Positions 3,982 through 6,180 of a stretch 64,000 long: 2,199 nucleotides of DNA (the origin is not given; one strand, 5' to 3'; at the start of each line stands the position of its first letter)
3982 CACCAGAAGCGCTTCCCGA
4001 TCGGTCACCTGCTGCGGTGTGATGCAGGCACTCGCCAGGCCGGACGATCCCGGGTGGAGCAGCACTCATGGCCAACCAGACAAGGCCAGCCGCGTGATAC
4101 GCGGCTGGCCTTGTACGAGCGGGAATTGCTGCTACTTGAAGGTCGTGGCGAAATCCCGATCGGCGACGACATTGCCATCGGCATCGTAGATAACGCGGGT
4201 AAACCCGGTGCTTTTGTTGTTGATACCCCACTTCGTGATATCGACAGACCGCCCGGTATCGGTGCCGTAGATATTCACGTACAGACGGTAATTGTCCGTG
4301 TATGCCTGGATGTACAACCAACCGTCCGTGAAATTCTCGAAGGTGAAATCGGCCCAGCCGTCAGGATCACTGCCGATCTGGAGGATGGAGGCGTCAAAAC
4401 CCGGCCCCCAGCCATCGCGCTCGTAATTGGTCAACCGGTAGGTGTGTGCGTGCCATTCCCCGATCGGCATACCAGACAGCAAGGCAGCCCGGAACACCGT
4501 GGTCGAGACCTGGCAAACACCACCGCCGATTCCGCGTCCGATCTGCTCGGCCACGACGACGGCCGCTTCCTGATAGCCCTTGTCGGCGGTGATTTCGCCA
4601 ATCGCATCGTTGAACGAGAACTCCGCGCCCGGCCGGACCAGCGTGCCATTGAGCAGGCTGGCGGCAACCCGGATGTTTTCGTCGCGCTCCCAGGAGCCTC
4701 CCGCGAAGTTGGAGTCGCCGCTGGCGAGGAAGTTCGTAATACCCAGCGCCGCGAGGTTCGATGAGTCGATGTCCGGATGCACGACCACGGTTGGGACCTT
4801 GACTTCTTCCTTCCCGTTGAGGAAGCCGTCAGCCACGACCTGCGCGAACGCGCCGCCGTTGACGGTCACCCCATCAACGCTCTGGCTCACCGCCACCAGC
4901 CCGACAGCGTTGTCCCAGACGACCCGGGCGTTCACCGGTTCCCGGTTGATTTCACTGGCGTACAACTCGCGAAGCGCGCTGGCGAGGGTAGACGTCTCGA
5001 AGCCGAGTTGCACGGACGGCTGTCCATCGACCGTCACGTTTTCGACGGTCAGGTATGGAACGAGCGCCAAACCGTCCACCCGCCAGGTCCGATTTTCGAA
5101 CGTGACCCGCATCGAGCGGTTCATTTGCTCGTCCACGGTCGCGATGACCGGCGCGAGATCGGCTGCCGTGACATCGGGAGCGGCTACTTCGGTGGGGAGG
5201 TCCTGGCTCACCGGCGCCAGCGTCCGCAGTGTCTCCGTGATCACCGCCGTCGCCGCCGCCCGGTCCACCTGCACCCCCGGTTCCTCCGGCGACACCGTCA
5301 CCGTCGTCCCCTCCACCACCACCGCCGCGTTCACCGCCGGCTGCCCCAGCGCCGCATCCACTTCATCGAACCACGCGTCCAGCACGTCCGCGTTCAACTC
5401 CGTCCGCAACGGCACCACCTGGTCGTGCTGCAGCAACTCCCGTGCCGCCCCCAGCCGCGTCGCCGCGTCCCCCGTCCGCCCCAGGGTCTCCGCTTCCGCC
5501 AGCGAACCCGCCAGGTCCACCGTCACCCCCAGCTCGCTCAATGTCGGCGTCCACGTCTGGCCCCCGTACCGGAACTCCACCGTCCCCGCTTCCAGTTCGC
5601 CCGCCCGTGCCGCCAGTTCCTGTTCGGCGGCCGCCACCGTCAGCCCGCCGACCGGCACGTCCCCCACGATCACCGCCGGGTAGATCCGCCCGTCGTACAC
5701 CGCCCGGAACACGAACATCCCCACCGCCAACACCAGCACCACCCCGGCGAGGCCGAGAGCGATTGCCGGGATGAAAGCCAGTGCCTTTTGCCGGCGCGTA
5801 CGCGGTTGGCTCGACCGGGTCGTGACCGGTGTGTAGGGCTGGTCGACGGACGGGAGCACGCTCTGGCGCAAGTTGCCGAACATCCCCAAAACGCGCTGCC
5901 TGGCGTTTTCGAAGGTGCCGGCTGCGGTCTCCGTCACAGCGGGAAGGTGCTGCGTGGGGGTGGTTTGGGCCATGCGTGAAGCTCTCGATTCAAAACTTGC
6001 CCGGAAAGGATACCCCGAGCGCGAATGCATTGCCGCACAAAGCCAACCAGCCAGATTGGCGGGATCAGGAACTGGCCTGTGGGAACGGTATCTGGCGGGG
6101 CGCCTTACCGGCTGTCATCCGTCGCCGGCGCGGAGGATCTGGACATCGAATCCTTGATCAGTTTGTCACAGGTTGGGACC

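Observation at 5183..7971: A 568-bp perfectly identical tract shared by two otherwise diverged tandem VanW genes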

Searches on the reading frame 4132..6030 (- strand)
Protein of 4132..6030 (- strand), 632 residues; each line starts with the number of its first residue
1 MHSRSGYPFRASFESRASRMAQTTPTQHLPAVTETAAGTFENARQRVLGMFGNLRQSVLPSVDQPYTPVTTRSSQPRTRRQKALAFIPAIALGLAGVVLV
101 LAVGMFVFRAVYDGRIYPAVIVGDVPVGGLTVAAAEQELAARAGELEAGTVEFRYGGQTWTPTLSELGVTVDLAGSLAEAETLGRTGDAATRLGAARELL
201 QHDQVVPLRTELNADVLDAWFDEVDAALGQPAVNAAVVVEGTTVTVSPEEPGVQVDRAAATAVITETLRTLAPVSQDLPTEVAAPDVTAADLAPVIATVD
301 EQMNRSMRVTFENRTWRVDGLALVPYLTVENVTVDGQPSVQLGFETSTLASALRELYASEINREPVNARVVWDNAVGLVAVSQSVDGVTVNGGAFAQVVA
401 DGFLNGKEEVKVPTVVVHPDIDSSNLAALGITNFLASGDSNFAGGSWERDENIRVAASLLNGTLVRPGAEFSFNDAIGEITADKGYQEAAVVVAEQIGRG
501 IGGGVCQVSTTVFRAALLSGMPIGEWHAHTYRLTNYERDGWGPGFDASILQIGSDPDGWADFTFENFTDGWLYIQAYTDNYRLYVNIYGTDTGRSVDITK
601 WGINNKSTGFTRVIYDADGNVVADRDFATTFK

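Call 6: search_protein_families(library=pfam, proteins=[window:4132-6030:-])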
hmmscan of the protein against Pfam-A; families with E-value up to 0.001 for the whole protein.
window:4132-6030:- (632 aa): 2 families
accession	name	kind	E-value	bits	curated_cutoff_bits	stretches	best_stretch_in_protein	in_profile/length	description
PF04294.18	VanW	-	4.5e-38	130.1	27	1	449-588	2-130/130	VanW like protein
PF12229.13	PG_binding_4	-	1.1e-18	67.9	22.1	1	160-268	1-108/117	Putative peptidoglycan binding domain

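Call 8: find_encoding_contigs(protein=window:4132-6030:-, flank=10000, max_places=10)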
Protein window:4132-6030:- (632 aa): no gene with exactly this product is on record in the collection.

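Call 10: find_homologous_proteins(query=window:4132-6030:-, max_evalue=1e-20)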
Query window:4132-6030:- (632 aa): 147 proteins with E <= 1e-20 among 8000 candidates; the best 120 are listed.
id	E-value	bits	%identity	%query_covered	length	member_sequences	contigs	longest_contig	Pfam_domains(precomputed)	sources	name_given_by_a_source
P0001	0.0e+0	1350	100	97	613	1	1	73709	PF04294.19,PF12229.14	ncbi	-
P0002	4.2e-252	856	67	92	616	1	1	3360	PF04294.19,PF12229.14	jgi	jgi:vancomycin resistance protein YoaR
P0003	4.4e-246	836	66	93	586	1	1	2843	PF04294.19,PF12229.14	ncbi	-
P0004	1.0e-215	736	58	94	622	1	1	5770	PF04294.19,PF12229.14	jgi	jgi:vancomycin resistance protein YoaR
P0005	3.5e-215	734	57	97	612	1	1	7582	PF04294.19,PF12229.14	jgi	-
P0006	1.1e-213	729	56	97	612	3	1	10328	PF04294.19,PF12229.14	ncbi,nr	ncbi:MAG: VanW family protein [Chloroflexota bacterium]|nr:VanW family protein [Chloroflexota bacter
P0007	9.5e-213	726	58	97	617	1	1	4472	PF04294.19,PF12229.14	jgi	-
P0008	1.4e-210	719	55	97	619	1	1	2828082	PF04294.19,PF12229.14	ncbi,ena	-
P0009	6.4e-210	717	60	87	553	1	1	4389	PF04294.19,PF12229.14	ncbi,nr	ncbi:MAG: VanW family protein [Chloroflexia bacterium]|nr:VanW family protein [Chloroflexia bacteriu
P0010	1.1e-208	713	55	93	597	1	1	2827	PF04294.19,PF12229.14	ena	-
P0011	1.1e-207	710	55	97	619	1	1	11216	PF04294.19,PF12229.14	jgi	jgi:vancomycin resistance protein YoaR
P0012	1.8e-207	709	55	97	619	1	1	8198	PF04294.19,PF12229.14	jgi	jgi:vancomycin resistance protein YoaR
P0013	4.7e-206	704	55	97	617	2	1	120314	PF04294.19,PF12229.14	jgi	jgi:vancomycin resistance protein YoaR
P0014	1.6e-204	699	56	92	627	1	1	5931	PF04294.19,PF12229.14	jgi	jgi:vancomycin resistance protein YoaR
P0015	1.4e-203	696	54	97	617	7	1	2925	PF04294.19,PF12229.14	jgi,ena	-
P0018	1.4e-194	666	80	59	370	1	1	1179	PF04294.19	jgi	jgi:vancomycin resistance protein YoaR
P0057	8.0e-182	624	50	89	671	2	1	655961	PF04294.19,PF12229.14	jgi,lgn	-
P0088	2.3e-171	590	48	88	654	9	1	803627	PF04294.19,PF12229.14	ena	-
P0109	4.0e-161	556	47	88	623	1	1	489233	PF04294.19,PF12229.14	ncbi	ncbi:MAG: VanW family protein [Thermomicrobiales bacterium]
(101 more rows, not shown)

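Call 11: find_encoding_contigs(protein=P0001, flank=10000, max_places=10)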
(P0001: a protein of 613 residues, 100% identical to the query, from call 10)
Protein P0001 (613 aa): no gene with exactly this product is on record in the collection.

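Call 12: find_encoding_contigs(protein=P0008, flank=8000, max_places=4)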
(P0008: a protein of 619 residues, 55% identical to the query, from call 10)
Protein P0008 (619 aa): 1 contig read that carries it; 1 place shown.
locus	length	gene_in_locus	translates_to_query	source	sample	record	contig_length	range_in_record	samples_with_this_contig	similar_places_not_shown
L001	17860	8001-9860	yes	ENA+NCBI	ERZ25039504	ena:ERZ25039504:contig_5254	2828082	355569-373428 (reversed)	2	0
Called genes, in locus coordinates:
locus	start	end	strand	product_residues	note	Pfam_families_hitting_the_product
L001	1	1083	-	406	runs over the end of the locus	PF00561:Abhydrolase_1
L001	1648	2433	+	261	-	PF00135:COesterase (weak), PF20434:BD-FAE, PF07859:Abhydrolase_3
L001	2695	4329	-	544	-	PF00672:HAMP, PF00512:HisKA, PF02518:HATPase_c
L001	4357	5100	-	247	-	PF00072:Response_reg, PF00486:Trans_reg_C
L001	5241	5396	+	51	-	-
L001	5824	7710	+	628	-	PF12229:PG_binding_4, PF04294:VanW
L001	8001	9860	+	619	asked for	PF12229:PG_binding_4, PF04294:VanW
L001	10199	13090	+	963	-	PF01510:Amidase_2, PF06347:SH3_4 (faint), PF08239:SH3_3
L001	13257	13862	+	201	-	PF00300:His_Phos_1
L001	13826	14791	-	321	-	PF01636:APH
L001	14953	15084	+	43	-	-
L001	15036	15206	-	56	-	-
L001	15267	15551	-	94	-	-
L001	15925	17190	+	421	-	PF00764:Arginosuc_synth, PF20979:Arginosuc_syn_C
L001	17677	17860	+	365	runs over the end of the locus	PF02729:OTCace_N, PF00185:OTCace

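Call 17: find_related_loci(query=A1, collection=genome_contigs, flank=6000)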
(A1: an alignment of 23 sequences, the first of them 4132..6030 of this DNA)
Query A1 (632 aa) in genome_contigs; peptide patterns used: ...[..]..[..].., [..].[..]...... (x = any residue, [..] = any of these).
600 stretches matched a pattern (row limit reached: there are more); 597 encode a relative of the query (tblastn E <= 1e-3); the best 80 are kept; 80 distinct loci.
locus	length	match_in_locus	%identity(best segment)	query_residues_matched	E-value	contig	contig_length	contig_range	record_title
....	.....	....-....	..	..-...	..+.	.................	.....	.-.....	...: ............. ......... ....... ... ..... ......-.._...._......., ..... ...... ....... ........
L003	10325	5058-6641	52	103-632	7e-163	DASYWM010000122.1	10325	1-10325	MAG TPA_asm: Thermomicrobiales bacterium isolate SMAG_U6281 k141_211215, whole genome shotgun sequence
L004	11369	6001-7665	48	87-631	7e-162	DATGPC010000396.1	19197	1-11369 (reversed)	MAG TPA_asm: Thermomicrobiales bacterium isolate SMAG_U10385 k141_1671451, whole genome shotgun sequence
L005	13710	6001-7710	46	88-631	7e-156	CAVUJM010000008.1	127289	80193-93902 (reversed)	MAG: uncultured Chloroflexia bacterium isolate MFD01721.bin.3.252 genome assembly, contig: contig_19457, whole genome sh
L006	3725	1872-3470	49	104-632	1e-157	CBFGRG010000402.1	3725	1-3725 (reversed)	MAG TPA_asm: uncultured bacterium isolate SRR17295755_concoct_154 genome assembly, contig: ERZ23329302.30233, whole geno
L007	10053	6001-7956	41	1-632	4e-127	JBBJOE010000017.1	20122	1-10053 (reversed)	MAG: Thermomicrobiales bacterium isolate RDP_SRG_21 NODE_965_length_20122_cov_9.670105, whole genome shotgun sequence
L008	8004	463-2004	41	105-616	9e-117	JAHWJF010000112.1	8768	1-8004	MAG: Chloroflexota bacterium isolate 0707_bin10 NODE_1971_length_8768_cov_6.748996, whole genome shotgun sequence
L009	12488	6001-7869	37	43-631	2e-113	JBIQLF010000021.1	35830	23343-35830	MAG: Thermomicrobia bacterium isolate mag.54g NODE_942_length_35830, whole genome shotgun sequence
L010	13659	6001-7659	41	108-632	5e-119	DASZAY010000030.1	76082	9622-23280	MAG TPA_asm: Thermomicrobiales bacterium isolate SMAG_U6400 k141_12899, whole genome shotgun sequence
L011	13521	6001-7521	32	83-606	1e-71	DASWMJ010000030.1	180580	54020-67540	MAG TPA_asm: Chloroflexia bacterium isolate SMAG_U3384 k141_238593, whole genome shotgun sequence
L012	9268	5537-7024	34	107-599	2e-68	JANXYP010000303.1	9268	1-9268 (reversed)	MAG: Chloroflexi bacterium isolate GL140_3_metabat_63 GL140_3_k141_1313973, whole genome shotgun sequence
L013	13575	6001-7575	31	79-606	5e-68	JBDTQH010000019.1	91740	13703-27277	MAG: Chloroflexota bacterium isolate cluster3_bin.217 NODE_436_length_91740_cov_16.864274, whole genome shotgun sequence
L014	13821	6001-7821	39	56-631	2e-125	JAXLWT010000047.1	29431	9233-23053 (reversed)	MAG: Thermomicrobiales bacterium isolate STL-CHL30 C1.275.fa-47, whole genome shotgun sequence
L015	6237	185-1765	31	69-605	1e-62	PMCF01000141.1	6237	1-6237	MAG: Anaerolineae bacterium isolate fen_1063 73.20120700_E3M.207_contig_125723, whole genome shotgun sequence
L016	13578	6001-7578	29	89-607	5e-62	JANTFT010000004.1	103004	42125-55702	MAG: Anaerolineales bacterium isolate bin10015 c_000000000024, whole genome shotgun sequence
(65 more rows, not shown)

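Call 20: find_related_loci(query=window:4132-6030:-, collection=metagenome_contigs, flank=5000)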
Query window:4132-6030:- (632 aa) in metagenome_contigs; peptide patterns used: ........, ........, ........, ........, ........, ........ (x = any residue, [..] = any of these).
138 stretches matched a pattern; 5 encode a relative of the query (tblastn E <= 1e-3); 5 distinct loci.
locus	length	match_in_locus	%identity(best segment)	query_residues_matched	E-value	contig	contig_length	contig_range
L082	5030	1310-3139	46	20-631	1e-160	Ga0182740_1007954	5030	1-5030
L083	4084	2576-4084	49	103-611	8e-152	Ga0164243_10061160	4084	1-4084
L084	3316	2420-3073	30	65-276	1e-15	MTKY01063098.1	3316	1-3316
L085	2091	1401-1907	30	7-188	2e-13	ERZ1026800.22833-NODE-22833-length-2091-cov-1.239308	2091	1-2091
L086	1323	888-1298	29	14-172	1e-7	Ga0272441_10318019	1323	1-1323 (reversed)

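Call 21: find_encoding_contigs(protein=P0011, flank=5000, max_places=2)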
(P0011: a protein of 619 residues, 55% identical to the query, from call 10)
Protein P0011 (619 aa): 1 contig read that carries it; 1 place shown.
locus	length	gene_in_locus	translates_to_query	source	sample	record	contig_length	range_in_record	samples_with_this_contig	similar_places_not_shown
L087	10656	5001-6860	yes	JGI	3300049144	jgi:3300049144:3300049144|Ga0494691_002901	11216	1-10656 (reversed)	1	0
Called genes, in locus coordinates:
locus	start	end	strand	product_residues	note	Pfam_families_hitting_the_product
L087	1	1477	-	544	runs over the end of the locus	PF00672:HAMP, PF00512:HisKA, PF02518:HATPase_c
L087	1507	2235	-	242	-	PF00072:Response_reg, PF00486:Trans_reg_C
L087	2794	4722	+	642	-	PF12229:PG_binding_4, PF04294:VanW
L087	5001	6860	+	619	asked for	PF12229:PG_binding_4, PF04294:VanW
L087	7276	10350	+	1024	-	PF01510:Amidase_2, PF08239:SH3_3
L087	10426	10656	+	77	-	?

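Call 22: find_encoding_contigs(protein=P0088, flank=5000, max_places=2)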
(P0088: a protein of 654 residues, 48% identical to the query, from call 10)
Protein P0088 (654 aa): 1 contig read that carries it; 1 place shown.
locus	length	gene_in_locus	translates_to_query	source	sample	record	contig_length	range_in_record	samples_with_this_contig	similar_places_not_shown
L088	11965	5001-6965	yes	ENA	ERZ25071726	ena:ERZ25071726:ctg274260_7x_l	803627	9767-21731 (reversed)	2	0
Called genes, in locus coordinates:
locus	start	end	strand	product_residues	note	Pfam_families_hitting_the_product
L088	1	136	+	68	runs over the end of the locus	-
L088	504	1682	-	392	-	-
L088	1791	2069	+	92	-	-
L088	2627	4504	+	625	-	PF12229:PG_binding_4, PF04294:VanW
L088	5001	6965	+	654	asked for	PF12229:PG_binding_4, PF04294:VanW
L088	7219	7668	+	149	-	-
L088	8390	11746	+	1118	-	PF01510:Amidase_2, PF06347:SH3_4 (faint), PF08239:SH3_3, PF13457:GW (faint), PF02211:NHase_beta_C (faint), PF08239:SH3_3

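Call 23: find_encoding_contigs(protein=P0109, flank=5000, max_places=2)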
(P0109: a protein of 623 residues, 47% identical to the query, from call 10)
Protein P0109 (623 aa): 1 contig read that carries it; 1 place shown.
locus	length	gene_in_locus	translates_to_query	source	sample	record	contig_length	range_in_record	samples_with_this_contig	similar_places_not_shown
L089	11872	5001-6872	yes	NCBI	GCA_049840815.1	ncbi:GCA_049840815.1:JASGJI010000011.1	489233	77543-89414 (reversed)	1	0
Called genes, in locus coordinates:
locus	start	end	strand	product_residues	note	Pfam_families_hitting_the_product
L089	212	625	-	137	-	-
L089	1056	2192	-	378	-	PF01168:Ala_racemase_N, PF14031:D-ser_dehydrat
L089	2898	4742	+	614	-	PF12229:PG_binding_4, PF04294:VanW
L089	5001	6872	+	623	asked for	PF12229:PG_binding_4, PF04294:VanW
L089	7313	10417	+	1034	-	PF01510:Amidase_2, PF06347:SH3_4 (faint), PF08239:SH3_3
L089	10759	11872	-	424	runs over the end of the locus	PF01170:UPF0020, PF05175:MTS (weak), PF08241:Methyltransf_11, PF13649:Methyltransf_25, PF13847:Methyltransf_31 (weak)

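Call 24: find_encoding_contigs(protein=P0057, flank=5000, max_places=2)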
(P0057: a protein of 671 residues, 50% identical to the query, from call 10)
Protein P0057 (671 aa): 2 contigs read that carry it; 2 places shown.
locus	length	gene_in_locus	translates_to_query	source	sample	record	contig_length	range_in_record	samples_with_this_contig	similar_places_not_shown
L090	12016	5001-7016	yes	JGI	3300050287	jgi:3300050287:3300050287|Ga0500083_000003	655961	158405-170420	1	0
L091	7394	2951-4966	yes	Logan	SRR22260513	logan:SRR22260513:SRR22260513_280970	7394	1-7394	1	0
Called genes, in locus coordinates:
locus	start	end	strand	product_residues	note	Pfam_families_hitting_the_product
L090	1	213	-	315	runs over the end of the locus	PF00528:BPD_transp_1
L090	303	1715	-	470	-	PF01547:SBP_bac_1, PF13416:SBP_bac_8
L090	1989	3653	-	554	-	PF00672:HAMP, PF00512:HisKA, PF02518:HATPase_c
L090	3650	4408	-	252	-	PF00072:Response_reg, PF00486:Trans_reg_C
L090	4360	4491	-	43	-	-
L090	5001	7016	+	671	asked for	PF12229:PG_binding_4, PF04294:VanW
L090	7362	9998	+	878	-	PF01510:Amidase_2, PF06347:SH3_4 (faint), PF08239:SH3_3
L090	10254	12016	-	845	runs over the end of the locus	PF09586:YfhO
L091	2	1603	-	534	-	?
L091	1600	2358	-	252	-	PF00072:Response_reg, PF00486:Trans_reg_C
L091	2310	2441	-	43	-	-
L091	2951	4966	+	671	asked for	PF12229:PG_binding_4, PF04294:VanW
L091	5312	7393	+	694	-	?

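Call 33: list_cluster_members(proteins=[P0001, P0003, P0018])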
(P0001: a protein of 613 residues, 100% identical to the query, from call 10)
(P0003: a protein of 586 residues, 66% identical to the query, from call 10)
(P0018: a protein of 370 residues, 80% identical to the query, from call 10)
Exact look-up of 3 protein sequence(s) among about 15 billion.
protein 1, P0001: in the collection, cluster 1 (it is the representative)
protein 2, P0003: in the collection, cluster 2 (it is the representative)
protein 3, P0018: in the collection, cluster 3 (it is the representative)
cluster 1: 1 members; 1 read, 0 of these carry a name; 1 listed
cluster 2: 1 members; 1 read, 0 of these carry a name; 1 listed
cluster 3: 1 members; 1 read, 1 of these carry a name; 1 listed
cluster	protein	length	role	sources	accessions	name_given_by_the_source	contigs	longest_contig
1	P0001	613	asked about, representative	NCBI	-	-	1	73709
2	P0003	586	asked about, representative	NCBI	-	-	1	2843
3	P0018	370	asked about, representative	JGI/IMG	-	vancomycin resistance protein YoaR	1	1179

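Call 42: find_encoding_contigs(protein=P0003, flank=3000, max_places=3)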
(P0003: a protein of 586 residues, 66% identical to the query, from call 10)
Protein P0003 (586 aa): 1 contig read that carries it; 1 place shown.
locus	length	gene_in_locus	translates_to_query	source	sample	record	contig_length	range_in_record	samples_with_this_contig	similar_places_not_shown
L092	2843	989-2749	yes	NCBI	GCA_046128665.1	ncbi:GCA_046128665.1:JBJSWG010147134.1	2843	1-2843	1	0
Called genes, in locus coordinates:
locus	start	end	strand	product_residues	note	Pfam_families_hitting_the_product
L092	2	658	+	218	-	?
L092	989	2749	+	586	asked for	PF12229:PG_binding_4, PF04294:VanW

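Call 43: find_encoding_contigs(protein=P0002, flank=3000, max_places=3)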
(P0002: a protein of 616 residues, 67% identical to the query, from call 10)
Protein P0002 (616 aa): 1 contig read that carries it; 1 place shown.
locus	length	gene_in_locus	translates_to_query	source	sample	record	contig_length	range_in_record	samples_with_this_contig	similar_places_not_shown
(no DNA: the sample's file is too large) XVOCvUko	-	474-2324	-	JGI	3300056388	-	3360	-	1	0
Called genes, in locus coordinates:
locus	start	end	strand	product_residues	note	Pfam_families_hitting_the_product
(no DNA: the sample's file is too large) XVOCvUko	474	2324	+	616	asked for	PF12229:PG_binding_4, PF04294:VanW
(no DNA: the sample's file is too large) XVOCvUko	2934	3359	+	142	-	?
